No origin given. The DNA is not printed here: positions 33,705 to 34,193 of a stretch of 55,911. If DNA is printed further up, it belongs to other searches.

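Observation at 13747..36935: Seven unrelated secreted proteins end in one near-invariant, Cys-bracketed, double Ca-loop (dockerin-like) 63-aa module: candidate surface-display or sorting system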

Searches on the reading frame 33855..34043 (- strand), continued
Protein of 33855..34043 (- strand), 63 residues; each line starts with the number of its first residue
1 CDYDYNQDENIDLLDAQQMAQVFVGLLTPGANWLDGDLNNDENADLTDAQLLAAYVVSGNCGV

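Call 50: fold_search(model_id=the predicted structure, library=pdb)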
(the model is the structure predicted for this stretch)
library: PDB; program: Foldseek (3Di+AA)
matches with E <= 10: 39; with E <= 0.001: 0
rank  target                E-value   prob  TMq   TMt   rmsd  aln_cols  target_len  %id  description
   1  5nrk_D                4.7e-02  1.00  0.71  0.68   2.2        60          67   23  Crystal structure of the sixth cohesin from Acetivibrio cellulolyticus' scaffoldin B in complex with Cel5 dockerin S15 (released 2018-01-31)
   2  5nrk_B                5.0e-02  1.00  0.72  0.67   2.3        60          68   23  Crystal structure of the sixth cohesin from Acetivibrio cellulolyticus' scaffoldin B in complex with Cel5 dockerin S15 (released 2018-01-31)
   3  5nrm_B                5.3e-02  1.00  0.75  0.72   1.9        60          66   23  Crystal structure of the sixth cohesin from Acetivibrio cellulolyticus' scaffoldin B in complex with Cel5 dockerin S51 (released 2018-01-31)
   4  4fl4_D                1.3e-01  1.00  0.76  0.74   1.9        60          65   18  Scaffoldin conformation and dynamics revealed by a ternary complex from the Clostridium thermocellum cellulosome (released 2012-06-27)
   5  2vn5_B                1.5e-01  0.98  0.67  0.74   3.5        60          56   28  The Clostridium cellulolyticum dockerin displays a dual binding mode for its cohesin partner (released 2008-05-20)
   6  4dh2_D                2.1e-01  0.98  0.73  0.67   2.2        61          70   23  Crystal structure of Coh-OlpC(Cthe_0452)-Doc435(Cthe_0435) complex: A novel type I Cohesin-Dockerin complex from Clost (released 2012-11-28)
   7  8ajy_B                2.2e-01  0.92  0.62  0.47   3.6        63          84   22  Ruminococcus flavefaciens Cohesin-Dockerin structure: dockerin from ScaH adaptor scaffoldin in complex with the cohesi (released 2022-11-02)
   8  4fl4_G                2.5e-01  0.99  0.75  0.71   1.9        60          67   18  Scaffoldin conformation and dynamics revealed by a ternary complex from the Clostridium thermocellum cellulosome (released 2012-06-27)
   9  6kgd_B                2.5e-01  0.97  0.69  0.75   2.0        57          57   23  Crystal structure of CaDoc0917(R49D)-CaCohA2 complex at pH 8.0 (released 2020-07-08)
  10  2vn6_B                2.5e-01  0.80  0.57  0.56   4.2        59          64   29  The Clostridium cellulolyticum dockerin displays a dual binding mode for its cohesin partner (released 2008-05-13)
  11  4uyp_B                2.9e-01  0.98  0.76  0.66   2.4        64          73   16  High resolution structure of the third cohesin ScaC in complex with the ScaB dockerin with a mutation in the N-termina (released 2015-04-15)
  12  4dh2_B                2.9e-01  0.97  0.71  0.63   3.1        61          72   21  Crystal structure of Coh-OlpC(Cthe_0452)-Doc435(Cthe_0435) complex: A novel type I Cohesin-Dockerin complex from Clost (released 2012-11-28)
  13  4fl4_A                3.8e-01  0.97  0.75  0.71   1.9        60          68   20  Scaffoldin conformation and dynamics revealed by a ternary complex from the Clostridium thermocellum cellulosome (released 2012-06-27)
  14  4uyq_B                3.8e-01  0.96  0.71  0.62   2.9        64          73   17  High resolution structure of the third cohesin ScaC in complex with the ScaB dockerin with a mutation in the C-termina (released 2015-04-15)
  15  4fl4_J                4.3e-01  0.96  0.75  0.72   2.0        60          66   18  Scaffoldin conformation and dynamics revealed by a ternary complex from the Clostridium thermocellum cellulosome (released 2012-06-27)
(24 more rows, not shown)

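Call 53: find_related_loci(query=A1, collection=metagenome_contigs, flank=10000)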
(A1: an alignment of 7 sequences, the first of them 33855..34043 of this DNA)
Query A1 (63 aa) in metagenome_contigs; peptide patterns used: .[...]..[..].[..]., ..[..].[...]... (x = any residue, [..] = any of these).
342 stretches matched a pattern; 69 encode a relative of the query (tblastn E <= 1e-3); 69 distinct loci.
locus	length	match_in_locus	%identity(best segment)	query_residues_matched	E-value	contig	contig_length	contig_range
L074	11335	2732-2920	90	1-63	2e-36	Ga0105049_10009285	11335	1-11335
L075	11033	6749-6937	89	1-63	3e-36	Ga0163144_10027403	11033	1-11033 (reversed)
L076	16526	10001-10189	89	1-63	4e-36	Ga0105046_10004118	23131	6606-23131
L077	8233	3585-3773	89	1-63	5e-36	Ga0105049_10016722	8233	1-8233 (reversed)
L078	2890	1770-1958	90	1-63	2e-35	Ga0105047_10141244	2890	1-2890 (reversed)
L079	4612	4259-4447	90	1-63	2e-35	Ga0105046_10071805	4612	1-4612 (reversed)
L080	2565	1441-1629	90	1-63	2e-35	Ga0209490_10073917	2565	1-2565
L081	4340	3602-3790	89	1-63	2e-35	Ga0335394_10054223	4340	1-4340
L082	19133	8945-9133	90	1-63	2e-34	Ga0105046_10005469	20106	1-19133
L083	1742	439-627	89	1-63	3e-34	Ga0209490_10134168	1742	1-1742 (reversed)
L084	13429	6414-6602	89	1-63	3e-34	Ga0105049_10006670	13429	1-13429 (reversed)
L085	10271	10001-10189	87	1-63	2e-33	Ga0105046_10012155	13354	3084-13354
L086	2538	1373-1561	87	1-63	2e-33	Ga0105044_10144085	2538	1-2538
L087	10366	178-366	87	1-63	3e-33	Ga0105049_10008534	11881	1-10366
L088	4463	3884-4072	86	1-63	3e-33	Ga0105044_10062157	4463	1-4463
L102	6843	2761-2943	84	1-61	4e-32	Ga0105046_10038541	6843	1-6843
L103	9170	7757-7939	84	1-61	3e-32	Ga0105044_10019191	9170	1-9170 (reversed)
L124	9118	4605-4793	73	1-63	1e-28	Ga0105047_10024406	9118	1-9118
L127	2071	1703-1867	82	1-55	2e-27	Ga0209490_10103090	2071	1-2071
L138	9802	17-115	77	29-63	4e-12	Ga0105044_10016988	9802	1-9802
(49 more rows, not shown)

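Call 65: search_protein_families(library=pfam, proteins=[L138:4520-6961:-, L102:4855-6843:+, L124:1-1242:-, L054:1-3189:+, L021:3-2771:+, L059:202-3189:+, L030:1-3189:+, L127:23-1891:+, L103:1592-5071:-, L077:2-1669:+], max_evalue=0.01)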
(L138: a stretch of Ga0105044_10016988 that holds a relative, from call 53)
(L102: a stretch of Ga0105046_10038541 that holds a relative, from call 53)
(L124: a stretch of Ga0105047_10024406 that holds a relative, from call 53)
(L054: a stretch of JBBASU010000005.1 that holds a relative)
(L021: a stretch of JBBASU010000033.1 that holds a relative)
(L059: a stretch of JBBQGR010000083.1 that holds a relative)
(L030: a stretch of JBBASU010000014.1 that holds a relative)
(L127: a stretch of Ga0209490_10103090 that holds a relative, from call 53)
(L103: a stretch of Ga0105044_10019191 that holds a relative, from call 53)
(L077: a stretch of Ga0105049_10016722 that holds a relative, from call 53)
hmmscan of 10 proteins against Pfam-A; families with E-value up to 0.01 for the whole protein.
L138:4520-6961:- (814 aa): 7 families
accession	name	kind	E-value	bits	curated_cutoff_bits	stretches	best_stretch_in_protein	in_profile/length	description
PF08447.18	PAS_3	-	1.3e-36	125.1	25.6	2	76-160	5-88/89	PAS fold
PF08448.16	PAS_4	-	5e-29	101.2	23.1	2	192-304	1-110/110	PAS fold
PF02518.31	HATPase_c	-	5e-23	82.1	26.4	1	586-693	3-110/111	Histidine kinase-, DNA gyrase B-, and HSP90-like ATPase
PF00989.32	PAS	-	1e-08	35.6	22.6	0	317-423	4-111/113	PAS fold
PF13426.13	PAS_9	-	8.6e-05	23.2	27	0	337-426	14-102/103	PAS domain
PF13581.12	HATPase_c_2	-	0.00012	22.5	27.4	1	607-669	51-111/127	Histidine kinase-like ATPase domain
PF13188.13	PAS_8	-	0.00047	20.4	21.8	1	187-238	2-50/65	PAS domain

L102:4855-6843:+ (663 aa): 1 family
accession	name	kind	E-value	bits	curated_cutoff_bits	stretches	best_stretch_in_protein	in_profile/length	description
PF13385.13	Laminin_G_3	-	3.8e-12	47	27.6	2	177-270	66-151/151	Concanavalin A-like lectin/glucanases superfamily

L124:1-1242:- (414 aa): 4 families
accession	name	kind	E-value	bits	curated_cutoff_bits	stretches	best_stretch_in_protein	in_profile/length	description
PF10584.14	Proteasome_A_N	-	2.5e-07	30.7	27.7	0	160-168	4-12/23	Proteasome subunit A N-terminal signature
PF17164.10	DUF5122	-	1.1e-06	29.2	27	0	235-254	6-25/36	Domain of unknown function (DUF5122) beta-propeller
PF12768.13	Rax2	-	1.4e-06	28.3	28.8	0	350-391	37-80/254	Rax2 C-terminal beta propeller domain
PF19565.4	DUF6087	-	6.8e-06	26.7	27.1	0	251-265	45-59/99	Family of unknown function (DUF6087)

L054:1-3189:+ (1063 aa): 1 family
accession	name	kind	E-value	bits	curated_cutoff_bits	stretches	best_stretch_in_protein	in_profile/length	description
PF00404.24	Dockerin_1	-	0.00079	20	22.9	1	1003-1056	2-56/57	Dockerin type I domain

L021:3-2771:+ (923 aa): 2 families
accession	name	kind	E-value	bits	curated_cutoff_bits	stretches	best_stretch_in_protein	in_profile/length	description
PF14312.12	FG-GAP_2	-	1.8e-125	409.5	23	8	351-400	1-49/49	FG-GAP repeat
PF00404.24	Dockerin_1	-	3.8e-05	24.2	22.9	1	863-916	2-56/57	Dockerin type I domain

L059:202-3189:+ (996 aa): 1 family
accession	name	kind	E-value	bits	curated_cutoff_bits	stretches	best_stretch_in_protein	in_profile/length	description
PF00404.24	Dockerin_1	-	0.00019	22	22.9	1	936-989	2-56/57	Dockerin type I domain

L030:1-3189:+ (1063 aa): 2 families
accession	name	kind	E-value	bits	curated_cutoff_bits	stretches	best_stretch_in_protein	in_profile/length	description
PF00404.24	Dockerin_1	-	8.6e-05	23.1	22.9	1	1003-1053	2-53/57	Dockerin type I domain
PF21471.3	Reelin_subrepeat-B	-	0.00013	22.2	27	1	921-990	54-126/127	Reelin subrepeat B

L127:23-1891:+ (623 aa): 4 families
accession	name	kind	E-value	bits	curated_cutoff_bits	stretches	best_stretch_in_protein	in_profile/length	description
PF13517.12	FG-GAP_3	-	4.3e-72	239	26.9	8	370-430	1-61/61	FG-GAP-like repeat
PF01839.29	FG-GAP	-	8.3e-42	140.9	22.1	7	412-440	2-36/37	FG-GAP repeat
PF00404.24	Dockerin_1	-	0.00019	22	22.9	1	563-613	2-53/57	Dockerin type I domain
PF10282.15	Lactonase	-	0.00086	19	21.7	0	328-412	256-339/344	Lactonase, 7-bladed beta-propeller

L103:1592-5071:- (1160 aa): 7 families
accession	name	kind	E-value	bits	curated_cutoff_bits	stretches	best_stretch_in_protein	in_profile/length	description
PF22352.2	K319L-like_PKD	-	3.6e-35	120.3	27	4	737-817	1-84/84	K319L-like, PKD domain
PF18911.6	PKD_4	-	3.1e-32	110.9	27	4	914-1002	1-85/85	PKD domain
PF00413.30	Peptidase_M10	-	1.3e-12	48.3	24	1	383-469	65-159/159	Matrixin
PF00801.26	PKD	-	1.7e-10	41.2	23.5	2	841-905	12-77/80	PKD domain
PF21027.3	Sde0182_C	-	1.9e-05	25.6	27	0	938-960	2-23/83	Cellulose-binding protein Sde0182, C-terminal domain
PF00404.24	Dockerin_1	-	2.8e-05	24.7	22.9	1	1100-1152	2-55/57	Dockerin type I domain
PF06832.18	BiPBP_C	-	0.00055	20.2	26.8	0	943-995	38-87/90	Penicillin-Binding Protein C-terminus Family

L077:2-1669:+ (556 aa): 10 families
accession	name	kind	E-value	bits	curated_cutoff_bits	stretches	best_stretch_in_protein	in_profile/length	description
PF22352.2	K319L-like_PKD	-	1.6e-34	118.2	27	4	317-398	1-84/84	K319L-like, PKD domain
PF18911.6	PKD_4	-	6.7e-34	116.3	27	4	311-398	2-85/85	PKD domain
PF00801.26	PKD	-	3.6e-12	46.5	23.5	2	237-301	12-77/80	PKD domain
PF21027.3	Sde0182_C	-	4.7e-07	30.7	27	0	334-356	2-23/83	Cellulose-binding protein Sde0182, C-terminal domain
PF00404.24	Dockerin_1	-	1.3e-05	25.7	22.9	1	496-548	2-55/57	Dockerin type I domain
PF06832.18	BiPBP_C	-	2.6e-05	24.5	26.8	0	335-391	34-87/90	Penicillin-Binding Protein C-terminus Family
PF07495.19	Y_Y_Y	-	0.0014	18.9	26.6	0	184-213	33-64/65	Y_Y_Y domain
PF19077.6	Big_13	-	0.0016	19.4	27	0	364-398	65-100/102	Bacterial Ig-like domain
PF16967.11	TcfC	-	0.0073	16.3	29.4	0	184-211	39-66/68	E-set like domain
PF16820.11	PKD_3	-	0.0086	16.4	26.3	0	442-457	33-48/68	PKD-like domain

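Call 78: search_protein_families(library=pfam, proteins=[P0088, P0134, P0135, P0145, P0097, P0084, P0093, P0076, P0089, P0050], max_evalue=0.01)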
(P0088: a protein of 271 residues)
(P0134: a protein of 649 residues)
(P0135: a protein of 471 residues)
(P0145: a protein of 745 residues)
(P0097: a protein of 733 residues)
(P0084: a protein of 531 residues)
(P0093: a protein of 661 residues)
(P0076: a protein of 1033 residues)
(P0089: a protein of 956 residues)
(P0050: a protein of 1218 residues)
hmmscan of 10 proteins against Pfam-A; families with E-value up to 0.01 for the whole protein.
P0088 (271 aa): 2 families
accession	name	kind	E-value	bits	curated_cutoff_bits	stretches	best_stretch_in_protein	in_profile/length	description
PF00404.24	Dockerin_1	-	7.7e-12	45.7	22.9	2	165-217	2-55/57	Dockerin type I domain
PF13363.11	BetaGal_dom3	-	0.0078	16.2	27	0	197-214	37-54/75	Beta-galactosidase, domain 3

P0134 (649 aa): 5 families
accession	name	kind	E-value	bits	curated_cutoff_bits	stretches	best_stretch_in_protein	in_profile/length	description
PF09134.16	Invasin_D3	-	5.1e-21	75.5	33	1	256-348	2-94/98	Invasin, domain 3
PF00404.24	Dockerin_1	-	9.8e-09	35.7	22.9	1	171-227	1-55/57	Dockerin type I domain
PF02368.24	Big_2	-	2.6e-07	30.9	22.8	1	441-484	36-79/79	Bacterial Ig-like domain (group 2)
PF00963.24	Cohesin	-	0.00019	22.1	24.1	1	45-97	11-58/139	Cohesin domain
PF13688.12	Reprolysin_5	-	0.0036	18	27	1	543-625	82-162/196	Metallo-peptidase family M12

P0135 (471 aa): 2 families
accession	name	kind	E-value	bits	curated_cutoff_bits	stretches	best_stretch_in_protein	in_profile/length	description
PF00404.24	Dockerin_1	-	1.8e-11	44.5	22.9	1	141-195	1-54/57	Dockerin type I domain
PF00963.24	Cohesin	-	2.2e-08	34.8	24.1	1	8-107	8-113/139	Cohesin domain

P0145 (745 aa): 3 families
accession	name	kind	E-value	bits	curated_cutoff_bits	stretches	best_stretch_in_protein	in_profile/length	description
PF02368.24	Big_2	-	7.1e-07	29.5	22.8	1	253-334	2-79/79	Bacterial Ig-like domain (group 2)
PF00404.24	Dockerin_1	-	2.9e-06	27.8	22.9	1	179-233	2-55/57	Dockerin type I domain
PF14559.12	TPR_19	-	0.0029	18.3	25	0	502-533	27-59/68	Tetratricopeptide repeat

P0097 (733 aa): 4 families
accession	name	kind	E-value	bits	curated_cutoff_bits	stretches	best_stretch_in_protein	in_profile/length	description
PF00404.24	Dockerin_1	-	7e-34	116.2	22.9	3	427-482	1-56/57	Dockerin type I domain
PF13405.12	EF-hand_6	-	3.7e-09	36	25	0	706-724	9-27/30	EF-hand domain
PF00036.39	EF-hand_1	-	2.4e-07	30.3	25.4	0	706-716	9-19/29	EF hand domain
PF21138.3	SMUBP-2_HCS1_1B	-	0.0048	17.2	27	0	507-529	91-113/129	Helicase SMUBP-2/HCS1, 1B domain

P0084 (531 aa): 2 families
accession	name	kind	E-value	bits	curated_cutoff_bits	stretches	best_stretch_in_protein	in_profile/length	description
PF13472.12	Lipase_GDSL_2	-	1.6e-08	35.7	32.9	1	269-417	27-175/178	GDSL-like Lipase/Acylhydrolase family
PF00404.24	Dockerin_1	-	0.0074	16.9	22.9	0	472-522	3-54/57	Dockerin type I domain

P0093 (661 aa): 2 families
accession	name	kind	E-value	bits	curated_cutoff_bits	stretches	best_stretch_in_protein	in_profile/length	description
PF24251.1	DUF7453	-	4.4e-08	32.9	26.2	2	335-504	158-303/460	Family of unknown function (DUF7453)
PF00404.24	Dockerin_1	-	0.00048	20.7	22.9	1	597-648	3-53/57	Dockerin type I domain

P0076 (1033 aa): 6 families
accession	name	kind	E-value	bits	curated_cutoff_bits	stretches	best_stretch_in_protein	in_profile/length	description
PF13583.11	Reprolysin_4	-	2e-31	109.7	22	1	209-395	3-185/203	Metallo-peptidase family M12B Reprolysin-like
PF13582.12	Reprolysin_3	-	1.6e-22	80.8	22.4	1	234-358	2-123/123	Metallo-peptidase family M12B Reprolysin-like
PF13688.12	Reprolysin_5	-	3.4e-18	67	27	1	208-393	2-194/196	Metallo-peptidase family M12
PF13574.12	Reprolysin_2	-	3.4e-17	63.4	27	1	237-397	9-182/195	Metallo-peptidase family M12B Reprolysin-like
PF01483.27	P_proprotein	-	1e-10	42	21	1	846-955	8-85/86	Proprotein convertase P-domain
PF22352.2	K319L-like_PKD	-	0.0028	18.1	27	0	438-474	1-39/84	K319L-like, PKD domain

P0089 (956 aa): 1 family
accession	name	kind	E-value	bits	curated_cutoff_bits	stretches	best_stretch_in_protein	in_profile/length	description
PF00404.24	Dockerin_1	-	0.0014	19.2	22.9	1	897-950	2-56/57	Dockerin type I domain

P0050 (1218 aa): 1 family
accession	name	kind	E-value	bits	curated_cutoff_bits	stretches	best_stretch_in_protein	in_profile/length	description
PF00404.24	Dockerin_1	-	0.00038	21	22.9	1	1158-1211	2-56/57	Dockerin type I domain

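Call 79: list_cluster_members(proteins=[P0026, P0007, P0013, P0014, P0029, P0031, P0001, P0005, P0076, P0050])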
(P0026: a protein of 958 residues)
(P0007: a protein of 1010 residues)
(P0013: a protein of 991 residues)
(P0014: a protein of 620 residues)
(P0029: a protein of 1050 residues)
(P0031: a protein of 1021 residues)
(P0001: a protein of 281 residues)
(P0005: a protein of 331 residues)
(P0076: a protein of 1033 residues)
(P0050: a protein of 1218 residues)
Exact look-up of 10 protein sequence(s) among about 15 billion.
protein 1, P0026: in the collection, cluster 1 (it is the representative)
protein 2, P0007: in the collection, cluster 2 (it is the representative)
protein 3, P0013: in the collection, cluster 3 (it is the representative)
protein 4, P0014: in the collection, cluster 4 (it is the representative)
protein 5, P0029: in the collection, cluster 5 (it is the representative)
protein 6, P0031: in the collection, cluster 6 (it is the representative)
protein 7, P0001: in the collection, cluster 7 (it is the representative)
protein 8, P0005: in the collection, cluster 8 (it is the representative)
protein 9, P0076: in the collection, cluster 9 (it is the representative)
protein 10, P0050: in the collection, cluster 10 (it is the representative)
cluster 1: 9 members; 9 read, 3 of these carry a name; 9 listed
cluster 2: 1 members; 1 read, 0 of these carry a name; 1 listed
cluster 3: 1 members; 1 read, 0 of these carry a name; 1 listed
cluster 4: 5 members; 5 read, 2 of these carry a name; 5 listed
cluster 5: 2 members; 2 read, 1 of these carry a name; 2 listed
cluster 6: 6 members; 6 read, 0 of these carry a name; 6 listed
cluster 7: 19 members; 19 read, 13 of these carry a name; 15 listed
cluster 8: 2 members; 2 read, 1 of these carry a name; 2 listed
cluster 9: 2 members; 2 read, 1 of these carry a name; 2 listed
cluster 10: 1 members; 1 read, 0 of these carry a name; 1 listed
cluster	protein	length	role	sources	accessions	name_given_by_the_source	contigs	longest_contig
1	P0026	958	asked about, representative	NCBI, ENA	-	-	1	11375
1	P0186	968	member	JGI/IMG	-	hypothetical protein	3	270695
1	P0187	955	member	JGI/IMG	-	hypothetical protein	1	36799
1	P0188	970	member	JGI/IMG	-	hypothetical protein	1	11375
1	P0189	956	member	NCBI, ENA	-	-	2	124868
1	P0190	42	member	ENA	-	-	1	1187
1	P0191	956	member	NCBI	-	-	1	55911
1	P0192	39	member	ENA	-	-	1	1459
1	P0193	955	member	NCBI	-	-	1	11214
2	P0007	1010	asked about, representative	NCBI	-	-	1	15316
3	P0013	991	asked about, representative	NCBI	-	-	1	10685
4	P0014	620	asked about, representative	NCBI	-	-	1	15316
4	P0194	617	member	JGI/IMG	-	hypothetical protein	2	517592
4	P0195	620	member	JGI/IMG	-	hypothetical protein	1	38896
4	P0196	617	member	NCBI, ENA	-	-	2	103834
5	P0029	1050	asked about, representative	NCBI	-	-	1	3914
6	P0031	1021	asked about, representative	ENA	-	-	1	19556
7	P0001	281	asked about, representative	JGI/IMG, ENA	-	-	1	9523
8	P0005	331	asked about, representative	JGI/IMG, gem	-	hypothetical protein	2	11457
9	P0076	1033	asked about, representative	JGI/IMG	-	hypothetical protein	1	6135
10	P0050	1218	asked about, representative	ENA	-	-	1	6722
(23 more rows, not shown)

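Call 83: search_protein_families(library=ncbifam, alignment_id=A2, max_evalue=0.001)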
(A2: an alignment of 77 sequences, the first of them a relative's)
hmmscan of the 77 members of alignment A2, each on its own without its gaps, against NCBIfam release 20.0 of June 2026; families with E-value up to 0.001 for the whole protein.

A. member 1, L052:2-499:+ (166 aa): 0 families

B. families by the number of members that match (of 77 scanned): 38 families (the first 25 are shown)
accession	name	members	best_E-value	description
NF041940.1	choice_anch_X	5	8.1e-20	choice-of-anchor X domain-containing protein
TIGR04534.2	ELWxxDGT_rpt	3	8.4e-100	ELWxxDGT repeat protein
NF038127.1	FDP_fam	3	1.3e-08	DVUA0089 family protein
NF040553.1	SGO_0316_fam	3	1.7e-07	SGO_0316/SGO_0317 family LPXTG-anchored serine peptidase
NF040809.1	germ_prot_CspBA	3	1.1e-06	bifunctional germination protease/germinant receptor pseudoprotease CspBA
TIGR02913.1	HAF_rpt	2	6.8e-19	HAF repeat protein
TIGR03921.1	T7SS_mycosin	2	1.1e-14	type VII secretion-associated serine protease mycosin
NF033595.1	denti_PrtP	2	1e-06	dentilisin complex serine proteinase subunit PrtP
TIGR03075.1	PQQ_enz_alc_DH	2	4.6e-06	PQQ-dependent dehydrogenase, methanol/ethanol family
NF047446.1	barrel_OmpL47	2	2.3e-05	OmpL47-type beta-barrel domain-containing protein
NF045554.1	AmiPhnlOxPhsA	1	9.6e-98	O-aminophenol oxidase PhsA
TIGR04312.1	choice_anch_B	1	5.9e-88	choice-of-anchor B family protein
NF008205.1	PRK10965.1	1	4.3e-63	multicopper oxidase CueO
NF008135.0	PRK10883.1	1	8.4e-42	cell division protein FtsP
NF006989.0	PRK09454.1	1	2.4e-38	glycerophosphodiester phosphodiesterase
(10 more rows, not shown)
